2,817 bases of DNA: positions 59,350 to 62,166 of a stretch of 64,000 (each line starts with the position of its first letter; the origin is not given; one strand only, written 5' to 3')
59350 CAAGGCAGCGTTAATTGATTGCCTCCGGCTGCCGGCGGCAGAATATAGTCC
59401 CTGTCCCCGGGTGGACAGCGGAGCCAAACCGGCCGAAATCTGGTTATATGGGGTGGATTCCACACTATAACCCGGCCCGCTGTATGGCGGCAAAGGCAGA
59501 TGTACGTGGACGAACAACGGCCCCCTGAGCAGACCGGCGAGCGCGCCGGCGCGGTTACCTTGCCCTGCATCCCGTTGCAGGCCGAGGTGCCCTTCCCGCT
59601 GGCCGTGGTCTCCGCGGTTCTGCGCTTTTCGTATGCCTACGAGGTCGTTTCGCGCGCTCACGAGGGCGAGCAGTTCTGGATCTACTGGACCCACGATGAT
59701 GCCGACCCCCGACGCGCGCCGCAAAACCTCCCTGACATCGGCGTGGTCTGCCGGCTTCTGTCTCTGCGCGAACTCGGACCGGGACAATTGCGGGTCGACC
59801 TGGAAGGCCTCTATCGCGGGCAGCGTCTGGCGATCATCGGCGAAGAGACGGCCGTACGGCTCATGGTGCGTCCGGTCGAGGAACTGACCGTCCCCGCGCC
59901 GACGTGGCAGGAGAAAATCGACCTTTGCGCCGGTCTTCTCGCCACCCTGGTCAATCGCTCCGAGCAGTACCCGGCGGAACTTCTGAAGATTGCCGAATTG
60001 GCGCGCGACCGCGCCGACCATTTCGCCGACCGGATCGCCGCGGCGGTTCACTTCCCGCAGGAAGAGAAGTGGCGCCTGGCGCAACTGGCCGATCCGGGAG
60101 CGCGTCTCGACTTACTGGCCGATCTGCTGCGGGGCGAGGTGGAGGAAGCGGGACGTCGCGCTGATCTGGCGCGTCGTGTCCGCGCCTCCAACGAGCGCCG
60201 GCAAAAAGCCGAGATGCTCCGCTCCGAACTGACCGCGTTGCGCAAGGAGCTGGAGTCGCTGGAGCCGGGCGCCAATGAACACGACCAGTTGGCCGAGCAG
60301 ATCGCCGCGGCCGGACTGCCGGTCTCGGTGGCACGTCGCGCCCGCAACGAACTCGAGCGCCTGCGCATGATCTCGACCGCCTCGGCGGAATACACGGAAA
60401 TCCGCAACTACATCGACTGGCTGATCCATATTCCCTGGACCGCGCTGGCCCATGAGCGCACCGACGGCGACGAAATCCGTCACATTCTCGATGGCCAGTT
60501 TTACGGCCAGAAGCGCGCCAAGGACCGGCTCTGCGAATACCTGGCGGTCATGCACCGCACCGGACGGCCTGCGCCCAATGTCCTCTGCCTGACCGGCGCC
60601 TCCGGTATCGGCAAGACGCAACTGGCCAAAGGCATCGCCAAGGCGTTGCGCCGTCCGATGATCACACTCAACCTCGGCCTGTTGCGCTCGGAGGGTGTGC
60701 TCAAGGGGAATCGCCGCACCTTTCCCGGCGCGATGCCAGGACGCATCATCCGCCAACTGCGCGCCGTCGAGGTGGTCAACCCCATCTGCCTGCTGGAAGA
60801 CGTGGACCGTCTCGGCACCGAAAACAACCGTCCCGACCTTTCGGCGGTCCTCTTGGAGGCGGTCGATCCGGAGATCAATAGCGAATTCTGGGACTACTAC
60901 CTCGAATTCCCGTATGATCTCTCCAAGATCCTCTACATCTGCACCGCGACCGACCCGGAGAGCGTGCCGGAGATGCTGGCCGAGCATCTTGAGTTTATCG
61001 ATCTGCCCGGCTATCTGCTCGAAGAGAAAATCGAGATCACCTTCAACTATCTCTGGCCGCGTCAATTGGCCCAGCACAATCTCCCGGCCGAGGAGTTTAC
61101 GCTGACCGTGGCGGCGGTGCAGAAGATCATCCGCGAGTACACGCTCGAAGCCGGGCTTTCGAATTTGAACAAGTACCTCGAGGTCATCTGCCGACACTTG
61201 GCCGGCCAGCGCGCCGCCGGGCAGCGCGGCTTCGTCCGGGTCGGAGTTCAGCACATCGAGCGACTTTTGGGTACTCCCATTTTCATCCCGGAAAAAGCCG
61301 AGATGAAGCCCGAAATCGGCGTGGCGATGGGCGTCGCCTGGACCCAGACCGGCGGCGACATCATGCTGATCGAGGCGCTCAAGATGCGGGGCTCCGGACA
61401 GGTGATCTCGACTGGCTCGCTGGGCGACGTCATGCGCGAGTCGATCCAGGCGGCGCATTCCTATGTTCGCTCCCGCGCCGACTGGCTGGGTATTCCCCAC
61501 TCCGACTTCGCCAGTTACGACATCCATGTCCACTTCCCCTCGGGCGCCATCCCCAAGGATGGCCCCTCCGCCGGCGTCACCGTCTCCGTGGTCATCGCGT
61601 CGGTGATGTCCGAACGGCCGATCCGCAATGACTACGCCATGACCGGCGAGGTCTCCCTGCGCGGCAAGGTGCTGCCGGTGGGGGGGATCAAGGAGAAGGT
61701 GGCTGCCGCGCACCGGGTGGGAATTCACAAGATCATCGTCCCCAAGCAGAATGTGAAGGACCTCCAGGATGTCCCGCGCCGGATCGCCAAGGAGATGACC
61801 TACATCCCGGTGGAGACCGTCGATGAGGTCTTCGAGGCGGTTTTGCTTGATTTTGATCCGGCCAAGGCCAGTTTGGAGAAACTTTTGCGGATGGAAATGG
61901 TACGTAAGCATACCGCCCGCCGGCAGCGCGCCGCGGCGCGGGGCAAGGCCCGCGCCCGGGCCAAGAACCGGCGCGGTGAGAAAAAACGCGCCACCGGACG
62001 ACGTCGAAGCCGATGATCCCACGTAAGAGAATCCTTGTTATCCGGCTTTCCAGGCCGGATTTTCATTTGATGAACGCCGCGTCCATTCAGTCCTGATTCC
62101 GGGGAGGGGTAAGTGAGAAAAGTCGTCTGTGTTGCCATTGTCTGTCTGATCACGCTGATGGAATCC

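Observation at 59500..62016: Lon with a systematically dismantled ATPase but intact Ser-Lys protease dyad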

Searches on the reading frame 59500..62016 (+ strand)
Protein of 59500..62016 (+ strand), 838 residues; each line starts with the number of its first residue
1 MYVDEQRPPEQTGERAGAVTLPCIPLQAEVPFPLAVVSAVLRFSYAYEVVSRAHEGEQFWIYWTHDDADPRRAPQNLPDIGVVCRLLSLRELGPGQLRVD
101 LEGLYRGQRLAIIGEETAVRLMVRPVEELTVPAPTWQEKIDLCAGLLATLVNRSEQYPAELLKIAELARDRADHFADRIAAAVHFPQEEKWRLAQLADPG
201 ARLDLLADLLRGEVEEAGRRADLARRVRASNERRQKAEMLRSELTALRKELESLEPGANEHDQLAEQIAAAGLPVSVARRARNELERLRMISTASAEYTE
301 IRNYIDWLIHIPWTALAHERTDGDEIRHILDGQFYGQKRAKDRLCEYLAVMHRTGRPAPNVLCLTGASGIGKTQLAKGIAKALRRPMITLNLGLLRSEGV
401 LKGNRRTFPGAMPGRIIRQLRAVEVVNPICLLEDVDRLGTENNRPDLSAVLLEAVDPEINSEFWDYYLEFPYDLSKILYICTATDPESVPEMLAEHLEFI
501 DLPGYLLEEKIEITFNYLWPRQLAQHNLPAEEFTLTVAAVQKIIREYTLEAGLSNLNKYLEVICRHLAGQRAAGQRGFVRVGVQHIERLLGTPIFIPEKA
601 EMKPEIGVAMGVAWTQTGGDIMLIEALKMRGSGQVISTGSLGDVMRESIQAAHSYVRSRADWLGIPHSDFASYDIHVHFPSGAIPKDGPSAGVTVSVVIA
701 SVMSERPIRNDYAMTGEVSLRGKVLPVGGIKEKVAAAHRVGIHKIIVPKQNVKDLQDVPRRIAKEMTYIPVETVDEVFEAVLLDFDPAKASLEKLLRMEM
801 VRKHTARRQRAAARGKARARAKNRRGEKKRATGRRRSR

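Call 3: search_protein_families(library=pfam, proteins=[window:59500-62016:+], max_evalue=0.01)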
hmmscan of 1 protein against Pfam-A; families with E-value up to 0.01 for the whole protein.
window:59500-62016:+ (838 aa): 8 families
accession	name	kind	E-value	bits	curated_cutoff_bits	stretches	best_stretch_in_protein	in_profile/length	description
PF05362.19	Lon_C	-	1.6e-81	273.2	21.1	1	581-782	2-203/205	Lon protease (S16) C-terminal proteolytic domain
PF02190.22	LON_substr_bdg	-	1.2e-13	51.9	28.7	1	20-210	1-198/200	ATP-dependent protease La (LON) substrate-binding domain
PF00004.35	AAA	-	2.9e-12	47.6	21.2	1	362-494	1-119/131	ATPase family associated with various cellular activities (AAA)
PF22667.2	Lon_lid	-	1.1e-10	41.4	27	1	525-575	2-52/57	Lon protease AAA+ ATPase lid domain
PF13541.12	ChlI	-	3.4e-09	37.1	27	1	667-751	37-121/121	Subunit ChlI of Mg-chelatase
PF13191.12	AAA_16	-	8.2e-06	26.9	32.6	1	333-388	1-54/167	AAA ATPase domain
PF07728.20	AAA_5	-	0.0036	17.7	22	1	362-407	2-48/139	AAA domain (dynein-related subfamily)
PF02367.23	TsaE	-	0.0076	16.6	26.6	0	357-384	19-46/128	Threonylcarbamoyl adenosine biosynthesis protein TsaE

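Call 4: search_protein_families(library=ncbifam, proteins=[window:59500-62016:+], max_evalue=0.01)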
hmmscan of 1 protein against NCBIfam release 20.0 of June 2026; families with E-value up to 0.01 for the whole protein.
window:59500-62016:+ (838 aa): 15 families
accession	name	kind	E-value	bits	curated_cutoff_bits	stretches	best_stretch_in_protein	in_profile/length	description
TIGR00763.1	lon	equivalog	4.3e-184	614.2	608.05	1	23-782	2-795/795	endopeptidase La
NF008053.0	PRK10787.1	equivalog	5.8e-149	497.6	891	1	14-782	4-771/784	endopeptidase La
TIGR02903.1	spore_lon_C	equivalog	2e-33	115.8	678.8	1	532-781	368-614/615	Lon family ATP-dependent protease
TIGR00764.1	lon_rel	equivalog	3.9e-33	114.9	516.6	1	604-786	417-597/608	ATP-dependent protease LonB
TIGR02902.1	spore_lonB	equivalog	6.3e-29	101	723.3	1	602-782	344-531/531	ATP-dependent protease LonB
TIGR02653.1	Lon_rel_chp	hypoth_equivalog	8.8e-11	40.8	628.25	1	606-767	495-657/675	protease Lon-related BREX system protein BrxL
TIGR00416.1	sms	equivalog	5.8e-10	38.5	403.05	1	672-756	355-438/454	DNA repair protein RadA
NF041438.1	SepM_fam_S16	equivalog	2.2e-05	23.6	200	1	674-754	216-296/340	SepM family pheromone-processing serine protease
TIGR00368.1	TIGR00368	hypoth_equivalog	3.8e-05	22.5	362.4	1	670-755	55-142/499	YifB family Mg chelatase-like AAA ATPase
TIGR03345.1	VI_ClpV1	equivalog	4.1e-05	22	884.95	1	220-392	459-632/852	type VI secretion system ATPase TssH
TIGR02639.1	ClpA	equivalog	0.0014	16.9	993.15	1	297-388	421-516/734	ATP-dependent Clp protease ATP-binding subunit ClpA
NF003229.0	PRK04195.1-5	equivalog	0.0016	17.3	280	1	337-401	22-86/413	replication factor C large subunit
NF042959.1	IteA_antiphage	equivalog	0.002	17.4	510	1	353-391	119-157/367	anti-phage ATPase IteA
NF000868.0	PRK00080.1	equivalog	0.0035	16.3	282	1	323-387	16-79/330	Holliday junction branch migration DNA helicase RuvB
NF003230.0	PRK04195.1-6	equivalog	0.0078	14.9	441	0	335-400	17-80/494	replication factor C large subunit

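Call 5: search_solved_structures(query=window:59500-62013:+, show_alignments=2)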
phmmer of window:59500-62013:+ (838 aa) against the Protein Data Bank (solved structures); distinct sequences matched with E-value up to 0.001: 62 (the best 60 are shown).
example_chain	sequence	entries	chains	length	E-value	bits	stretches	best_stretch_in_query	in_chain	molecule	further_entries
7p6u_A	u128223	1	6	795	3.1e-148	498.6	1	20-788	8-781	Lon protease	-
6u5z_A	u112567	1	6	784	1.9e-146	492.6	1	14-782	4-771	Lon protease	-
7yph_A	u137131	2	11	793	4.3e-145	488.2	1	21-784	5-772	Lon protease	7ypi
8k3y_A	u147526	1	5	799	4.4e-145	488.1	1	21-784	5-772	Lon protease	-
6wqh_A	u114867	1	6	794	5.6e-145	487.8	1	170-784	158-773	Lon protease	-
7fid_B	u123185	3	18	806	7.8e-145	487.3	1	21-784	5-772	Lon protease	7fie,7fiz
7fd4_B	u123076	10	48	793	7.9e-145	487.3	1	21-784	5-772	Lon protease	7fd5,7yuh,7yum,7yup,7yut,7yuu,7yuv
7ypj_A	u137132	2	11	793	2.3e-144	485.8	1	21-784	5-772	Lon protease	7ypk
3m6a_A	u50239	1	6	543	1.9e-140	472.8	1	259-783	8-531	ATP-dependent protease La 1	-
4ypl_A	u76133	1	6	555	8.3e-137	460.8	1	257-784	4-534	Lon protease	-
8k3y_F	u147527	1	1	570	1.5e-136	459.9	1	257-784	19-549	Lon protease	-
6v11_A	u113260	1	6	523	7.1e-128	431.2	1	265-780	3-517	Lon protease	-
6on2_A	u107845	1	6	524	1.3e-127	430.4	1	265-780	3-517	ATP-dependent protease La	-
8ojl_A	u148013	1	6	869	2.4e-115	389.8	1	174-785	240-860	Lon protease homolog, mitochondrial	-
7nfy_A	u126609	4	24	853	1.9e-114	386.8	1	174-785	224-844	Lon protease homolog, mitochondrial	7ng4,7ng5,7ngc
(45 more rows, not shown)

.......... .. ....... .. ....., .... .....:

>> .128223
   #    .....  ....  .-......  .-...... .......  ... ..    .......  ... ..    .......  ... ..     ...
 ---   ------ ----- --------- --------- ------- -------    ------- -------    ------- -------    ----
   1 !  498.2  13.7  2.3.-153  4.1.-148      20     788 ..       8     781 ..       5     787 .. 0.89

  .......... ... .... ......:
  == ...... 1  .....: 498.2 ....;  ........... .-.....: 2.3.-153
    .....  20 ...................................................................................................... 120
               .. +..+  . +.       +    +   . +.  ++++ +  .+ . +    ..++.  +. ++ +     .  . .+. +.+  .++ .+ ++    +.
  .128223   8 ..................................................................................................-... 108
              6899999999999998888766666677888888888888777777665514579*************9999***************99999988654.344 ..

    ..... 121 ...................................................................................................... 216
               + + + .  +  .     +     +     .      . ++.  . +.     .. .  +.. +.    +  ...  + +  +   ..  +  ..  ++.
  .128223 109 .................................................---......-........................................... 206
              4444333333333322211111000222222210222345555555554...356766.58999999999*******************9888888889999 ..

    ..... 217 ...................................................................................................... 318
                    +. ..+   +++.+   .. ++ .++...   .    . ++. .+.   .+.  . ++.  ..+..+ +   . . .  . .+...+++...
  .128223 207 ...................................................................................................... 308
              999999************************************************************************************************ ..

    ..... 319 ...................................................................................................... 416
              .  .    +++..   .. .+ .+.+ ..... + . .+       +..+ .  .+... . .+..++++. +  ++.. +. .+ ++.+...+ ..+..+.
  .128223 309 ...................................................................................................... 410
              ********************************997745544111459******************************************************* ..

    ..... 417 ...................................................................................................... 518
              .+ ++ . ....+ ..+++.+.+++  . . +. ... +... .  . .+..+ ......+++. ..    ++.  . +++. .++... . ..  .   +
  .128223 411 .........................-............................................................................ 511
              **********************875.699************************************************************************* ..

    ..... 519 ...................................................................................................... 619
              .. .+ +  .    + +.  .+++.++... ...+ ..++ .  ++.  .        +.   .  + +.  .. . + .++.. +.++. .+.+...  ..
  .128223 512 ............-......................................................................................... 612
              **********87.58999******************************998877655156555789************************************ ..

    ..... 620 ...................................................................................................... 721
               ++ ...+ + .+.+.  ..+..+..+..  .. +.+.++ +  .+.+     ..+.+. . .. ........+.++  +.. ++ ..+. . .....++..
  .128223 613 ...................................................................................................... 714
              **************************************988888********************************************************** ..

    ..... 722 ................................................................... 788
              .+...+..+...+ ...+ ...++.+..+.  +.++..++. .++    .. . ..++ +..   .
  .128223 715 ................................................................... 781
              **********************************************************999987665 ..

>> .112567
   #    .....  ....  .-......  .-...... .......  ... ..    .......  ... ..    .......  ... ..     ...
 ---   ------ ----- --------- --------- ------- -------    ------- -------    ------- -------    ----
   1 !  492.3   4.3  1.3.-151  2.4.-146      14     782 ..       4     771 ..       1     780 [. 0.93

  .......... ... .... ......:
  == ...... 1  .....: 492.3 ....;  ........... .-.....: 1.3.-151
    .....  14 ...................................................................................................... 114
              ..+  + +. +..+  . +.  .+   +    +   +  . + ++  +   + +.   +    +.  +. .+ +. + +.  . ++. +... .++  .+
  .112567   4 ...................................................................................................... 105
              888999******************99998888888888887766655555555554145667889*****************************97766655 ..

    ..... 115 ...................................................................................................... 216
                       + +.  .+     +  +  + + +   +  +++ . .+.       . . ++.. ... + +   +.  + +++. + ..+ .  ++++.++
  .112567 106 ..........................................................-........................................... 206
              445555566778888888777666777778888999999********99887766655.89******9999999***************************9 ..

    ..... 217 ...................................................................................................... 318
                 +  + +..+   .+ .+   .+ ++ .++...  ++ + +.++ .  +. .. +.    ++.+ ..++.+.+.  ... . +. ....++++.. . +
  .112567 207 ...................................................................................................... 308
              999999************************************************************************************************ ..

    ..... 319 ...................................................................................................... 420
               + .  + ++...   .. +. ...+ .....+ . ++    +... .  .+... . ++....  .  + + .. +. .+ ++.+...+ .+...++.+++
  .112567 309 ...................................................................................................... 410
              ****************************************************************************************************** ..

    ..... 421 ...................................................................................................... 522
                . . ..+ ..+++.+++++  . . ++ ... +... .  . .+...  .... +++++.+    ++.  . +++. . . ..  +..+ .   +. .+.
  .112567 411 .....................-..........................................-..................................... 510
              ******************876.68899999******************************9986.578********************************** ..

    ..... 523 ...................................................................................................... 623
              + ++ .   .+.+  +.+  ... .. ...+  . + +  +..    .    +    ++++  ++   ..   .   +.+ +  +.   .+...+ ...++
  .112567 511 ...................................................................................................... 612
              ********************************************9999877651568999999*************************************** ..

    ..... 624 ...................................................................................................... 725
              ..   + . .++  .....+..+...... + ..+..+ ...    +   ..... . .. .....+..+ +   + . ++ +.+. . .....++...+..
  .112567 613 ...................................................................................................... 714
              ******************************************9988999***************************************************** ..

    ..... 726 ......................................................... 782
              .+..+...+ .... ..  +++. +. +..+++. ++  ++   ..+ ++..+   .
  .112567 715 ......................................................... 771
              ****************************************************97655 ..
